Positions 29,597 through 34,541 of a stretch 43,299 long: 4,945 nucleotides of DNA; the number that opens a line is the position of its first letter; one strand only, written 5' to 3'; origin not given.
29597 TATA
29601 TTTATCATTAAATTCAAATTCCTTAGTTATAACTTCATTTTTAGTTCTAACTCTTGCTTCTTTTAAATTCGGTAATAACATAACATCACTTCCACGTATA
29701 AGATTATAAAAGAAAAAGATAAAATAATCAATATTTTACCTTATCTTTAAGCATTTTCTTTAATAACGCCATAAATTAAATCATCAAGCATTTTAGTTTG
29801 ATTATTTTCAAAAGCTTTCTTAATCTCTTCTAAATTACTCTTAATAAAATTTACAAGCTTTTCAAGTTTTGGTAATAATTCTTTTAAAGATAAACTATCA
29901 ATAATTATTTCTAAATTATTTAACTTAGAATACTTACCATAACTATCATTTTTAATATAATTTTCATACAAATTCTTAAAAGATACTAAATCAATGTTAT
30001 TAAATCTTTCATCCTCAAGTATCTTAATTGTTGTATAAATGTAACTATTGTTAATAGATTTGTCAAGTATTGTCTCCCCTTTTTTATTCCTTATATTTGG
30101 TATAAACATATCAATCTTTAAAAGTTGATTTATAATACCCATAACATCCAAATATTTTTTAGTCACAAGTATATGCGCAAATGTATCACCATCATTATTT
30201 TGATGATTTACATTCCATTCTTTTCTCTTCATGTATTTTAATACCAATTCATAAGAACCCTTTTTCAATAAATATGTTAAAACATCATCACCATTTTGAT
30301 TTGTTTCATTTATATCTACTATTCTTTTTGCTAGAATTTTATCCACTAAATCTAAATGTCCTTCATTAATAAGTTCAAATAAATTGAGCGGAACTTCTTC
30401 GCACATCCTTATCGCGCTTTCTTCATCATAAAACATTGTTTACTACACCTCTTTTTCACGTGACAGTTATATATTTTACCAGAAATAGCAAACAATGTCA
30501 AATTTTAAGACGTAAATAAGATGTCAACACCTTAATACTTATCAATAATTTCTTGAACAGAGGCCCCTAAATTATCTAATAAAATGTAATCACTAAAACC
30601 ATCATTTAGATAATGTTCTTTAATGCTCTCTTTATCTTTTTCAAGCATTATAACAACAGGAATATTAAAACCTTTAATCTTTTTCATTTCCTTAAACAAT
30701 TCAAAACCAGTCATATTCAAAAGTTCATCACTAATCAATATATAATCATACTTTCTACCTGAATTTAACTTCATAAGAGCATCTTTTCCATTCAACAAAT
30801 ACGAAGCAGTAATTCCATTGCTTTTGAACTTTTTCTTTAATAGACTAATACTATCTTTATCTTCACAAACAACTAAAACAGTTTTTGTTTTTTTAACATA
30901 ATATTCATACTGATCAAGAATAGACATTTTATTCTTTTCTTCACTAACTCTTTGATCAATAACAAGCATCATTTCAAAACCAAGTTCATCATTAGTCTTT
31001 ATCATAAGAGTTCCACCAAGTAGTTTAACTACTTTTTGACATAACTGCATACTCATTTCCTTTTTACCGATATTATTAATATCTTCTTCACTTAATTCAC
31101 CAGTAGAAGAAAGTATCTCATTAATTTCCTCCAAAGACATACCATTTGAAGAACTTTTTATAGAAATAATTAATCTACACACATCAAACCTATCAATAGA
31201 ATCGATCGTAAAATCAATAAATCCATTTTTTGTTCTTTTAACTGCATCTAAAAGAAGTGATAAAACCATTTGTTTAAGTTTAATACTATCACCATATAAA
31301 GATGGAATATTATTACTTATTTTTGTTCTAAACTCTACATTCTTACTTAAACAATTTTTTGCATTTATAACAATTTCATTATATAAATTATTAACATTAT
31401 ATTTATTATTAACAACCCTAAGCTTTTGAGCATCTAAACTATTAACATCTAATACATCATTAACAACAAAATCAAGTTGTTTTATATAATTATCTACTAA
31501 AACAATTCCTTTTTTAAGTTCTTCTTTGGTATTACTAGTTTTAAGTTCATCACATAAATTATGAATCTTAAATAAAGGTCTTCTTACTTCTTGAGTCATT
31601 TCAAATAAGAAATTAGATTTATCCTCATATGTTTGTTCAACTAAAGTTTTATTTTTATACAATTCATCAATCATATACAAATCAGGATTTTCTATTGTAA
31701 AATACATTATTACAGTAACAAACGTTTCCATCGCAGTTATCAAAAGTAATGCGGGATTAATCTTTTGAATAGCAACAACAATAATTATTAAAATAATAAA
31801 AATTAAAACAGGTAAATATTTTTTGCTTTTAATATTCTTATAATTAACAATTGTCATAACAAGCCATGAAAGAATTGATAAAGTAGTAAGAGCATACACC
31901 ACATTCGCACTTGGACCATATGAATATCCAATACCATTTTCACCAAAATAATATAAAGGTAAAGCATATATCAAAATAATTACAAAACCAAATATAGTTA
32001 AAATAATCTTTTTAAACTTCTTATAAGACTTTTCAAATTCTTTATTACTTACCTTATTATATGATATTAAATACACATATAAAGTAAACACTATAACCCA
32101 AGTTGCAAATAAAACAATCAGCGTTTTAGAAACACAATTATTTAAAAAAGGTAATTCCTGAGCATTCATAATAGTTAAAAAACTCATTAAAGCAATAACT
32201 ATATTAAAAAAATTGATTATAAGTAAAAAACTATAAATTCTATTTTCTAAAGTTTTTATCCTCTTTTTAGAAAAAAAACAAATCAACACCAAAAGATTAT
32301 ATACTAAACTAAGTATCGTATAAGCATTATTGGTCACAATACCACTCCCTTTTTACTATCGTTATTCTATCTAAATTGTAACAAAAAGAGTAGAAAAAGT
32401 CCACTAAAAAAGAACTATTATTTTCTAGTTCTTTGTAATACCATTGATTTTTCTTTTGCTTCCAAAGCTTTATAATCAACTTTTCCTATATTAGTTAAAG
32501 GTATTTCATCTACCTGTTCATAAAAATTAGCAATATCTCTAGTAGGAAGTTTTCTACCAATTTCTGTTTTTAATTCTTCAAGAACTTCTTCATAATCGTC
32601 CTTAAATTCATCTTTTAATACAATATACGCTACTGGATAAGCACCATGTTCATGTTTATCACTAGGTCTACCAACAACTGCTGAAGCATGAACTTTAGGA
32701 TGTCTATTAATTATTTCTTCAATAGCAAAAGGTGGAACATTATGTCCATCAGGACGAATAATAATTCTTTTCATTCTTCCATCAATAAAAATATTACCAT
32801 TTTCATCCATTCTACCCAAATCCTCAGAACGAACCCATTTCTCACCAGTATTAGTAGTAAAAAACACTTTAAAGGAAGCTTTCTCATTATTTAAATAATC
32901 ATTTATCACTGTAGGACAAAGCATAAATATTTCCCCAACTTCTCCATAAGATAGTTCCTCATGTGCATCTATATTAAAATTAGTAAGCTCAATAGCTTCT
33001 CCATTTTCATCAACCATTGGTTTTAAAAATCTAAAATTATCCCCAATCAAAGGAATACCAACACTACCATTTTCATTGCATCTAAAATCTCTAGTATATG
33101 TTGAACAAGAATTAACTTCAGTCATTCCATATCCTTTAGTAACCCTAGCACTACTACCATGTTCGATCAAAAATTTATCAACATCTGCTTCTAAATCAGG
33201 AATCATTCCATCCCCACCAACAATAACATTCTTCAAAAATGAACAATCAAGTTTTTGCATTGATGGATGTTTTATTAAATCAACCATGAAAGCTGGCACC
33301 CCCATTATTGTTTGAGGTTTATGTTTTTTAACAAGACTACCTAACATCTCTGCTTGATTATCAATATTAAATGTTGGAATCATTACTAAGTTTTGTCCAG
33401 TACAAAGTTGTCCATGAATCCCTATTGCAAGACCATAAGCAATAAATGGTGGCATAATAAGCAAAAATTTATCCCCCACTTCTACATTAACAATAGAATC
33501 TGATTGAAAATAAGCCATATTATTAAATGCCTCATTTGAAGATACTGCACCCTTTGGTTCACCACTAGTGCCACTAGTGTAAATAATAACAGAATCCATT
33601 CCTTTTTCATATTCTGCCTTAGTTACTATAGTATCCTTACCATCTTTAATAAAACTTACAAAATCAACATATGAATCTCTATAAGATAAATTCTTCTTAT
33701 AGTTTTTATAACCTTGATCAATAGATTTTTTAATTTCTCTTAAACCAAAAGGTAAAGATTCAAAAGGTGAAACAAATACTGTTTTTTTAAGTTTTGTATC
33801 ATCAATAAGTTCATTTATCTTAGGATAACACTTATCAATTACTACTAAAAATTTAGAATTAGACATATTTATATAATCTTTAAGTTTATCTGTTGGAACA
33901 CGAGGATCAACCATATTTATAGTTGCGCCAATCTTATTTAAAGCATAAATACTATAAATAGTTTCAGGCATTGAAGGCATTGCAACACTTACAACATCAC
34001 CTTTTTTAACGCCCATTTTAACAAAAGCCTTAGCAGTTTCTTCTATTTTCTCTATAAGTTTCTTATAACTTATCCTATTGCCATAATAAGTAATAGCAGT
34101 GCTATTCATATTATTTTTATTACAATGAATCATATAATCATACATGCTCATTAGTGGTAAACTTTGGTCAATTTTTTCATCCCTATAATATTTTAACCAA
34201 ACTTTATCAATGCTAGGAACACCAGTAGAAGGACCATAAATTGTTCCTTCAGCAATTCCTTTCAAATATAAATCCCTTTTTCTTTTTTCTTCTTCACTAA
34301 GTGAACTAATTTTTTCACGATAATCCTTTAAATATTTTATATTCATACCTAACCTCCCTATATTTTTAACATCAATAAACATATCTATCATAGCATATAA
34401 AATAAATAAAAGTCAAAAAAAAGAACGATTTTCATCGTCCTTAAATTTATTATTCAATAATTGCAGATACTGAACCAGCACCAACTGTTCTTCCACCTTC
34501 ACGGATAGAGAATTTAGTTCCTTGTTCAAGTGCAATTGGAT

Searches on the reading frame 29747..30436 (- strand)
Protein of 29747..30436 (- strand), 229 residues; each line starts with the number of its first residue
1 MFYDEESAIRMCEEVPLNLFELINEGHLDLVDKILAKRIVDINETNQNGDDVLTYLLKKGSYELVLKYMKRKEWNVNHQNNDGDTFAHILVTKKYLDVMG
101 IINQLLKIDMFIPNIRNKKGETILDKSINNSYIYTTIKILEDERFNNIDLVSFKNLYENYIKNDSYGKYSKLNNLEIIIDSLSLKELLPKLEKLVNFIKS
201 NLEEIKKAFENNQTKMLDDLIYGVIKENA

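Call 77: search_protein_families(library=pfam, proteins=[window:29747-30436:-], max_evalue=0.00001)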
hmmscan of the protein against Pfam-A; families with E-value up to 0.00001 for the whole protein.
window:29747-30436:- (229 aa): 2 families
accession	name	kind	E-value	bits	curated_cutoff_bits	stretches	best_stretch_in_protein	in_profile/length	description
PF13637.12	Ank_4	-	5.9e-09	36.4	22.7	0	19-65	1-46/50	Ankyrin repeats (many copies)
PF12796.13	Ank_2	-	5.1e-08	33.8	27.3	1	23-99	5-76/90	Ankyrin repeats (3 copies)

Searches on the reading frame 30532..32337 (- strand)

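Call 77: search_protein_families(library=pfam, proteins=[window:30532-32337:-], max_evalue=0.00001)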
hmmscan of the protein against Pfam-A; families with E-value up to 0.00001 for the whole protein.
window:30532-32337:- (601 aa): 2 families
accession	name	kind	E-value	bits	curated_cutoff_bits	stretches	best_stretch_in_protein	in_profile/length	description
PF00072.30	Response_reg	-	1.4e-08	35.3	30.2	1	487-585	1-97/111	Response regulator receiver domain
PF02518.31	HATPase_c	-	1.6e-06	29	26.4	1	349-460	1-107/111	Histidine kinase-, DNA gyrase B-, and HSP90-like ATPase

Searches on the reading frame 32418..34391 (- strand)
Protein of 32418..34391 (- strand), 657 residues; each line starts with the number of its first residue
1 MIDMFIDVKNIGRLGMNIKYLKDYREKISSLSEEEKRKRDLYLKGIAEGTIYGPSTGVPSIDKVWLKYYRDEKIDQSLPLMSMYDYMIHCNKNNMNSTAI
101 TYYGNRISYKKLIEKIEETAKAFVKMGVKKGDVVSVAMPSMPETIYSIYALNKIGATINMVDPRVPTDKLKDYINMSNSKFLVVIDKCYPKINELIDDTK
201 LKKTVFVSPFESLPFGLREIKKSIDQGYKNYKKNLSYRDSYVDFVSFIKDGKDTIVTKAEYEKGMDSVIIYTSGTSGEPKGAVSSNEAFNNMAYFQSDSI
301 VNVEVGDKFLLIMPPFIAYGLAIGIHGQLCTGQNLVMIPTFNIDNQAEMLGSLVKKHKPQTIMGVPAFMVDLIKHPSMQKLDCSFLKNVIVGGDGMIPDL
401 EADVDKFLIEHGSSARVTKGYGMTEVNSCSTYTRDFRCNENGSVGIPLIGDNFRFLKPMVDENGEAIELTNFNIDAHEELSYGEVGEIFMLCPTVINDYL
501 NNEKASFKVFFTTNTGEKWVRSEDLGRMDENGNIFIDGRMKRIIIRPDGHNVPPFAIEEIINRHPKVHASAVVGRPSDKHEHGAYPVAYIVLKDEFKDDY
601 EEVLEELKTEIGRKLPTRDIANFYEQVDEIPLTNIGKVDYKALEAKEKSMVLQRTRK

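Call 77: search_protein_families(library=pfam, proteins=[window:32418-34391:-], max_evalue=0.00001)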
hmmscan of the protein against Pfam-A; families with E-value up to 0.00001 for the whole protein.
window:32418-34391:- (657 aa): 2 families
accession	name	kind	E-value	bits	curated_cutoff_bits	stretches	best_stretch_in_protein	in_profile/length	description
PF00501.34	AMP-binding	-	2.3e-54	185.1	29.9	1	92-497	6-381/384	AMP-binding enzyme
PF13193.12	AMP-binding_C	-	4.7e-11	43.9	24.5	1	557-637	2-76/76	AMP-binding enzyme C-terminal domain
